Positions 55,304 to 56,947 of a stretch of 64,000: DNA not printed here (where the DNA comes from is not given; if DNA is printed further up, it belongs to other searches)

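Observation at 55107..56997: selC followed by a G+C-rich single-gene islet bounded by a direct repeat of the tRNA 3' end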

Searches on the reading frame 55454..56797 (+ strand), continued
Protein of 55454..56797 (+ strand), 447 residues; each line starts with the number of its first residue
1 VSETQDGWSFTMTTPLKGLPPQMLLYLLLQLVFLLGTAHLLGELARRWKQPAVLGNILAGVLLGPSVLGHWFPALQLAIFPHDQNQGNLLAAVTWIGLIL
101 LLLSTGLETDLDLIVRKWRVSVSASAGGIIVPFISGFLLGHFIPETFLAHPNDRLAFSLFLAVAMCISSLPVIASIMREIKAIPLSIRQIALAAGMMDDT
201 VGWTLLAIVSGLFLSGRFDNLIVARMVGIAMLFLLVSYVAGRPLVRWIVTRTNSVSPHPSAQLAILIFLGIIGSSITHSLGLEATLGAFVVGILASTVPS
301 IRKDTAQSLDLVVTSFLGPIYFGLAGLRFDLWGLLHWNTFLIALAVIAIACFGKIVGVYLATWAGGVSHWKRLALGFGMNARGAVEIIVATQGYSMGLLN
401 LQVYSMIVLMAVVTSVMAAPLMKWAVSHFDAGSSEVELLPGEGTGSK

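Call 12: find_encoding_contigs(protein=P0002, flank=8000, max_places=4)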
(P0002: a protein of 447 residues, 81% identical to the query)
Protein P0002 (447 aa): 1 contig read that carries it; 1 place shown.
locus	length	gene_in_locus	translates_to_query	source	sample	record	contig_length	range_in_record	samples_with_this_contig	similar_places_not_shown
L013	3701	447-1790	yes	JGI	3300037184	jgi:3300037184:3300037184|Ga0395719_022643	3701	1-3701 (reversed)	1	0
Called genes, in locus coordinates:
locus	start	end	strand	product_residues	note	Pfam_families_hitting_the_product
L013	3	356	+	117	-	?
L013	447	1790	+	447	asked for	PF00999:Na_H_Exchanger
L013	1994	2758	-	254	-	PF00589:Phage_integrase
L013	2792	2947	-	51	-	-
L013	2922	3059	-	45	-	-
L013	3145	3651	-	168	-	PF01209:Ubie_methyltran, PF08241:Methyltransf_11, PF13649:Methyltransf_25, PF13847:Methyltransf_31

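Call 50: list_cluster_members(proteins=[P0003, P0002, P0008, P0007, P0009, P0016])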
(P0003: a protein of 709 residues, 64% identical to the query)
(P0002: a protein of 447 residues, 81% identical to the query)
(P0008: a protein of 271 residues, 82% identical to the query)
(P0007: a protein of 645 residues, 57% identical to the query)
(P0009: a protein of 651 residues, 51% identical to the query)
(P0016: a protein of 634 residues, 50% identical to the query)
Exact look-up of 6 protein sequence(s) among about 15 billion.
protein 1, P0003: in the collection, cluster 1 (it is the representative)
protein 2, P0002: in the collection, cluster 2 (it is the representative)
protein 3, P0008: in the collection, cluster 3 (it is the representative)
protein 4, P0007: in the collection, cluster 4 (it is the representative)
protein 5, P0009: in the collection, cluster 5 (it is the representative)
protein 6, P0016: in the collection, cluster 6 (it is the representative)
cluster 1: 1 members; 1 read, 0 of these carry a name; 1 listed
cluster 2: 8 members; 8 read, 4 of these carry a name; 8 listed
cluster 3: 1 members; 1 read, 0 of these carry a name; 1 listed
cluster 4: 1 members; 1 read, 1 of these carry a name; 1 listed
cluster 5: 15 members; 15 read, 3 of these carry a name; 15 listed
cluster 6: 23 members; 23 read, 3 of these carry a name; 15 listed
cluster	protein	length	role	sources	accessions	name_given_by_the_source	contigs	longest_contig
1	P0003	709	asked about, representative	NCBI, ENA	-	-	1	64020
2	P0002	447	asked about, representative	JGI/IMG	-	Kef-type K+ transport system membrane component KefB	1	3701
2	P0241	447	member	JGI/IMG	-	Kef-type K+ transport system membrane component KefB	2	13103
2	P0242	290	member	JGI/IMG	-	Kef-type K+ transport system membrane component KefB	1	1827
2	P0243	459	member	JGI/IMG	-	Kef-type K+ transport system membrane component KefB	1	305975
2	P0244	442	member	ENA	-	-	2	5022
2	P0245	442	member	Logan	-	-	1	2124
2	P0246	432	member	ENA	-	-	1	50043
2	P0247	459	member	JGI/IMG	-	-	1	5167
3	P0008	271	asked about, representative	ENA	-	-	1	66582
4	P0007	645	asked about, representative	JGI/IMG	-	Kef-type K+ transport system membrane component KefB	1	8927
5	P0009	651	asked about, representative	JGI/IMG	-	-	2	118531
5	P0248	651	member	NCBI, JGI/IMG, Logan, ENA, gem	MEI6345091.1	MAG: cation:proton antiporter [Verrucomicrobiota bacterium]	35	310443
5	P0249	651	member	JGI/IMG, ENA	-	Kef-type K+ transport system membrane component KefB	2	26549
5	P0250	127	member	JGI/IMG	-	hypothetical protein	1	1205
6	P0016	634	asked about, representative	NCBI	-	-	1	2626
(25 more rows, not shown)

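Call 51: find_encoding_contigs(protein=P0243, flank=10000, max_places=2)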
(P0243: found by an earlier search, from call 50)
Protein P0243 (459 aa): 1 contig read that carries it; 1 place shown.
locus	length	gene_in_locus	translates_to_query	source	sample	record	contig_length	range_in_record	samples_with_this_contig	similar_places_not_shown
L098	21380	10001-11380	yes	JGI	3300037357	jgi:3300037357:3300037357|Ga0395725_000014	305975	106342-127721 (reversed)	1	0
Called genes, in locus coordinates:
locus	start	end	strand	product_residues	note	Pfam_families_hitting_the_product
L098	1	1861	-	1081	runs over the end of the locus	PF13620:CarboxypepD_reg, PF25183:OMP_b-brl_4, PF00593:TonB_dep_Rec_b-barrel (weak)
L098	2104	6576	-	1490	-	PF05345:He_PIG, PF10282:Lactonase (faint)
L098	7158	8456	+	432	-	-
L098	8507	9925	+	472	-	PF00149:Metallophos (weak)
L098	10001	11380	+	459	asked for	PF00999:Na_H_Exchanger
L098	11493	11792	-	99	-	-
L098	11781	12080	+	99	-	-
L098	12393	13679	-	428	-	PF01208:URO-D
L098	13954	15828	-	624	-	PF01336:tRNA_anti-codon, PF00152:tRNA-synt_2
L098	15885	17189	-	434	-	PF13393:tRNA-synt_His, PF00152:tRNA-synt_2 (faint), PF00587:tRNA-synt_2b, PF03129:HGTP_anticodon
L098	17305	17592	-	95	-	PF12441:CopG_antitoxin (faint)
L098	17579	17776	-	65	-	PF04365:BrnT_toxin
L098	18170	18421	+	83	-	PF12837:Fer4_6 (faint), PF13459:Fer4_15 (faint), PF12838:Fer4_7 (weak), PF00037:Fer4 (weak)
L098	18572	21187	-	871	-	-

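Call 52: find_encoding_contigs(protein=P0246, flank=10000, max_places=2)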
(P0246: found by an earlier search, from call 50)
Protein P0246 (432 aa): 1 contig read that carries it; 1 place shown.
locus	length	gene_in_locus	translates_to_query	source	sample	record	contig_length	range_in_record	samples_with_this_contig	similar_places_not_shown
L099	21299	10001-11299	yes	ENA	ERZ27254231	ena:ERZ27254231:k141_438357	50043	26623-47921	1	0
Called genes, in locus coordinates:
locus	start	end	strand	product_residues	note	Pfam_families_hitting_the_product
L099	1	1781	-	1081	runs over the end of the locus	PF13620:CarboxypepD_reg, PF25183:OMP_b-brl_4, PF00593:TonB_dep_Rec_b-barrel (weak)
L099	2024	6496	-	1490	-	PF05345:He_PIG, PF10282:Lactonase (faint)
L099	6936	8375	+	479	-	-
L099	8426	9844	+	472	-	PF00149:Metallophos (weak)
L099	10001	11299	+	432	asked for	PF00999:Na_H_Exchanger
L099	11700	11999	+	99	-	-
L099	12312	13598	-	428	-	PF01208:URO-D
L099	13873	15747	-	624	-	PF01336:tRNA_anti-codon, PF00152:tRNA-synt_2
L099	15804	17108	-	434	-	PF13393:tRNA-synt_His, PF00152:tRNA-synt_2 (faint), PF00587:tRNA-synt_2b, PF03129:HGTP_anticodon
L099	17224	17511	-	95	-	PF12441:CopG_antitoxin (faint)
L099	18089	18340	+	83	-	PF12837:Fer4_6 (faint), PF13459:Fer4_15 (faint), PF12838:Fer4_7 (weak), PF00037:Fer4 (weak)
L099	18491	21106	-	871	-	-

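Call 53: find_homologous_proteins(query=L098:13954-15828:-, max_evalue=1e-100)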
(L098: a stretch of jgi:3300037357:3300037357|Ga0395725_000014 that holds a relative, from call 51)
Query L098:13954-15828:- (624 aa): 7996 proteins with E <= 1e-100 among 8000 candidates; the best 120 are listed.
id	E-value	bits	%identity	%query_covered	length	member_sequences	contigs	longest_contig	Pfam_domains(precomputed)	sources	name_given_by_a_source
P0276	0.0e+0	1408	100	100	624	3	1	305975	PF01336.32,PF00152.26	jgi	jgi:aspartyl-tRNA synthetase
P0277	0.0e+0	1341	95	100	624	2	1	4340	PF01336.32,PF00152.26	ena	-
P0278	0.0e+0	1276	90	100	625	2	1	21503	PF01336.32,PF00152.26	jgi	jgi:aspartyl-tRNA synthetase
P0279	0.0e+0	1275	90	100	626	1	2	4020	PF01336.32,PF00152.26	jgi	jgi:aspartyl-tRNA synthetase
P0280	0.0e+0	1273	89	100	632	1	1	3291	PF01336.32,PF00152.26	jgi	-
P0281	0.0e+0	1271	89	100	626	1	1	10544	PF01336.32,PF00152.26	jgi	-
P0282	0.0e+0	1270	89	100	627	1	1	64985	PF01336.32,PF00152.26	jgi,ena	-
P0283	0.0e+0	1269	89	100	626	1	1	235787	PF01336.32,PF00152.26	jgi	jgi:aspartyl-tRNA synthetase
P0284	0.0e+0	1268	88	100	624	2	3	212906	PF01336.32,PF00152.26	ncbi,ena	ncbi:MAG: aspartate--tRNA ligase [Terracidiphilus sp.]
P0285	0.0e+0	1267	89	100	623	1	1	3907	PF01336.32,PF00152.26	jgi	jgi:aspartyl-tRNA synthetase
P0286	0.0e+0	1266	89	100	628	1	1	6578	PF01336.32,PF00152.26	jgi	jgi:aspartyl-tRNA synthetase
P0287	0.0e+0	1264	88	100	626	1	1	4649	PF01336.32,PF00152.26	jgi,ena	jgi:aspartyl-tRNA synthetase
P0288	0.0e+0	1261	89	100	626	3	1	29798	PF01336.32,PF00152.26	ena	-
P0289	0.0e+0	1256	88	100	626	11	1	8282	PF01336.32,PF00152.26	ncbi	ncbi:MAG: aspartate--tRNA ligase [Terracidiphilus sp.]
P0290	0.0e+0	1255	88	100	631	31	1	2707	PF01336.32,PF00152.26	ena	-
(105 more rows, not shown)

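Call 56: search_protein_families(library=pfam, proteins=[L013:1994-2758:-], max_evalue=0.01)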
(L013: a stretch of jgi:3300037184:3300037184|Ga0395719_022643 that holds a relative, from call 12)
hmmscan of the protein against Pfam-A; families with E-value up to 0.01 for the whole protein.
L013:1994-2758:- (254 aa): 1 family
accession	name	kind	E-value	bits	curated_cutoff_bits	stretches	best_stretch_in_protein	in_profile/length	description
PF00589.27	Phage_integrase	-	2.6e-19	70.1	27.1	1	63-232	2-166/172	Phage integrase family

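Call 61: search_solved_structures(query=window:55487-56797:+, max_evalue=0.00001)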
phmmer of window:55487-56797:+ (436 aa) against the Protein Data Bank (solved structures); distinct sequences matched with E-value up to 0.00001: 3.
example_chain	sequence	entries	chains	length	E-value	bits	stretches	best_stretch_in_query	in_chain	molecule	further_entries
5bz2_A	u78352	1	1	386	3e-31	112.1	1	17-412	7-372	Na(+)/H(+) antiporter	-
4bwz_A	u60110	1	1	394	5.9e-31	111.2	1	17-412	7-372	NA(+)/H(+) ANTIPORTER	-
5bz3_A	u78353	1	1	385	6.5e-31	111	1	17-412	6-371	Na(+)/H(+) antiporter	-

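Call 62: search_protein_families(library=ncbifam, proteins=[window:55487-56797:+, L013:1994-2758:-], max_evalue=0.001)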
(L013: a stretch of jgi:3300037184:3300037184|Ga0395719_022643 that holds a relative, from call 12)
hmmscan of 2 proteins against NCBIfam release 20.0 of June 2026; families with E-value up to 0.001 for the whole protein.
window:55487-56797:+ (436 aa): 5 families
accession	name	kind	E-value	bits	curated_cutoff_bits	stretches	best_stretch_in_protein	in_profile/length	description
TIGR00932.1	2a37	subfamily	1.7e-33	116.3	238.3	1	26-319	3-275/275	monovalent cation:proton antiporter-2 (CPA2) family protein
NF007950.1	PRK10669.1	equivalog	4.6e-10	39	700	1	20-414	11-386/547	YbaL family putative K(+) efflux transporter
NF002973.0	PRK03659.1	equivalog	3.1e-07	29.4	804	1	17-414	7-375/602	glutathione-regulated potassium-efflux system protein KefB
NF002924.0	PRK03562.1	equivalog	0.00013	20.6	752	1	16-416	6-380/623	glutathione-regulated potassium-efflux system protein KefC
NF045626.1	FeTrans_MagA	equivalog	0.0002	20.4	700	1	26-411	17-373/386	iron transporter MagA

L013:1994-2758:- (254 aa): 9 families
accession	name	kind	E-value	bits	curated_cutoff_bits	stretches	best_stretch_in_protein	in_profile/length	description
TIGR02224.1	recomb_XerC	equivalog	1e-26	94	335.15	1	4-233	51-276/295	tyrosine recombinase XerC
TIGR02225.1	recomb_XerD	equivalog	3.8e-25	88.8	329.6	1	3-232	47-272/290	site-specific tyrosine recombinase XerD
NF001399.0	PRK00283.1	subfamily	5.8e-25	88.1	279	1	2-231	56-280/300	tyrosine recombinase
NF040815.2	recomb_XerA_Arch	equivalog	1.5e-24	87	220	1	3-235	44-255/263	site-specific tyrosine recombinase/integron integrase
NF002331.0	PRK01287.1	subfamily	2.9e-14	52.8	371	1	10-232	91-310/365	site-specific tyrosine recombinase XerC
NF003462.0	PRK05084.1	equivalog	3e-12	46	267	2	84-146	195-254/360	tyrosine recombinase XerS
TIGR02249.1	integrase_gron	subfamily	1.4e-11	44.3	265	2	39-143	79-173/315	integron integrase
NF007371.0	PRK09871.1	subfamily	0.00012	21.6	222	1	63-234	6-174/198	tyrosine-type DNA invertase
NF011946.0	PRK15417.1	equivalog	0.00074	18.8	435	0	185-231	268-312/337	integron integrase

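Call 70: list_cluster_members(proteins=[L012:11608-13797:-, L012:9274-10449:-, L012:2693-3574:+, L012:10855-11586:+, L013:3145-3651:-])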
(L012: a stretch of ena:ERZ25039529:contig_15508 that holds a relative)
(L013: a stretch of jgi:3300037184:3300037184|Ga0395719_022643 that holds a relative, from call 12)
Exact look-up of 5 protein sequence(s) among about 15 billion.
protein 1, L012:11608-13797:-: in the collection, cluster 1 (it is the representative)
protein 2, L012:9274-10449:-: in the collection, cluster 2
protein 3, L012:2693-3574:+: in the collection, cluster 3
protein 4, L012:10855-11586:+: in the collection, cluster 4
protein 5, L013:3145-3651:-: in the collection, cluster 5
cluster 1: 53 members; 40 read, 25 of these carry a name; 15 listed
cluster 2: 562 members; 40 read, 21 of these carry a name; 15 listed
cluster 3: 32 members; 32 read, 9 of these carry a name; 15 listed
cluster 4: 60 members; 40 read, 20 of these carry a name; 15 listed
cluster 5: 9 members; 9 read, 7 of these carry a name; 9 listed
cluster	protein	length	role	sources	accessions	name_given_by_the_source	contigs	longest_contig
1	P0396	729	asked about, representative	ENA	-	-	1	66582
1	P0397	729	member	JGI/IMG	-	starch phosphorylase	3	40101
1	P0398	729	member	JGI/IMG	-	starch phosphorylase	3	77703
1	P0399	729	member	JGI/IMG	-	starch phosphorylase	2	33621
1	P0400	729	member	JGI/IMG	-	starch phosphorylase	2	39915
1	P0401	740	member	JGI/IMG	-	starch phosphorylase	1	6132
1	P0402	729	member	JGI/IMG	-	starch phosphorylase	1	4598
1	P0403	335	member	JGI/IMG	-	starch phosphorylase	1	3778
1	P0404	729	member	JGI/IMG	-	starch phosphorylase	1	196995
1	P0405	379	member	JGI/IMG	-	starch phosphorylase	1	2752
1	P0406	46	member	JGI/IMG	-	starch phosphorylase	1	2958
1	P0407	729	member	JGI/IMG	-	starch phosphorylase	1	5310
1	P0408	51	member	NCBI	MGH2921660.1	MAG: hypothetical protein ACRDKU_06320 [Gaiellaceae bacterium]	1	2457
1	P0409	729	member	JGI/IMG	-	starch phosphorylase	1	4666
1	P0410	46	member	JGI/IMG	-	starch phosphorylase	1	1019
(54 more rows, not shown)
